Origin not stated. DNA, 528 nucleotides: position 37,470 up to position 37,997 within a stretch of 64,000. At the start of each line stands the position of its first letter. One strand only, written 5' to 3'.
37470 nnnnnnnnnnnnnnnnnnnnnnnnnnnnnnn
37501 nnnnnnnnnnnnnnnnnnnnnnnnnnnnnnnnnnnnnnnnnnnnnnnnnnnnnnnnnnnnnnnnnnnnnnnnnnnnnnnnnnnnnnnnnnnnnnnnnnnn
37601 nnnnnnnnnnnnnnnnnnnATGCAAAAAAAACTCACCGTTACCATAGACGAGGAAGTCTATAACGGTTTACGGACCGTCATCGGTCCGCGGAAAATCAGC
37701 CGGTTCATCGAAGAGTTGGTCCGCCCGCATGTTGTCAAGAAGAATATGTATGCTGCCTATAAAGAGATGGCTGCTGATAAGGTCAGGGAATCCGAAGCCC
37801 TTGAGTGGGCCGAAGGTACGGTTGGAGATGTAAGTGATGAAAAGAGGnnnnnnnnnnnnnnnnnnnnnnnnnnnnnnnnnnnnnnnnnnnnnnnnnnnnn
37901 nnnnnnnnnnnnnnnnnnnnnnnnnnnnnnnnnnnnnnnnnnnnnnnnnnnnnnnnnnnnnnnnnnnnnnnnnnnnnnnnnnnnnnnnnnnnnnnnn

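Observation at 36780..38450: AT-rich insertion splitting the gspD-gspE / gspF cluster, carrying a broken lipoprotein gene and a mazEF-type TA module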

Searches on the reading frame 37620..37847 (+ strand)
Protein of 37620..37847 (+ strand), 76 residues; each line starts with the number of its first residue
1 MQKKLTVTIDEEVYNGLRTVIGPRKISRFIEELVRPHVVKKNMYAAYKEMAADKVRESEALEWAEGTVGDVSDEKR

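Call 5: search_protein_families(library=pfam, proteins=[window:37620-37847:+], max_evalue=0.01)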
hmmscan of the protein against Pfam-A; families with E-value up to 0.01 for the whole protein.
seq(76 aa): 0 families

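Call 6: search_protein_families(library=ncbifam, proteins=[window:37620-37847:+], max_evalue=0.01)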
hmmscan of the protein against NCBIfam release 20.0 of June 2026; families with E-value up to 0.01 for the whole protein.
seq(76 aa): 2 families
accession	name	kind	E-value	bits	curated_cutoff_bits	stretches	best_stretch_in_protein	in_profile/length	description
NF050104.1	TA_MazE_antitoxin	equivalog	5.8e-05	23.4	65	1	4-70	1-68/69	type II toxin-antitoxin system MazE family antitoxin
NF010250.0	PRK13696.1-2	equivalog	0.0011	19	118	1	6-37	4-35/75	hypothetical protein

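Call 51: search_solved_structures(query=window:37620-37847:+, max_evalue=1, show_alignments=2)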
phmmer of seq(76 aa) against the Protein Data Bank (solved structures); distinct sequences matched with E-value up to 1: 0.

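Call 59: search_protein_families(library=pfam, proteins=[window:37620-37847:+], max_evalue=10)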
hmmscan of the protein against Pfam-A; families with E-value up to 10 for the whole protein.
seq(76 aa): 5 families
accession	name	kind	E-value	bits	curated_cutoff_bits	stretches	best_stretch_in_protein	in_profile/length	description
PF16762.11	RHH_6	-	0.026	15.5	27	1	6-61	6-72/77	Ribbon-helix-helix domain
PF19891.5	DUF6364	-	0.047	14.6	27.3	1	1-13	1-13/70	Family of unknown function (DUF6364)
PF22180.2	RH3_dom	-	0.071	13.7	27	1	2-40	7-47/66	RH3 domain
PF02697.20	VAPB_antitox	-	0.073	14.3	27.9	1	6-54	2-53/69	Putative antitoxin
PF05609.18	LAP1_C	-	0.18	11.4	26.8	1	5-55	160-207/233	Lamina-associated polypeptide 1, AAA+ activator domain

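Call 86: search_protein_families(library=padloc, proteins=[window:37620-37847:+], max_evalue=0.001)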
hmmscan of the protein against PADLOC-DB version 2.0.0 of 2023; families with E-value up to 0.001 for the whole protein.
seq(76 aa): 0 families
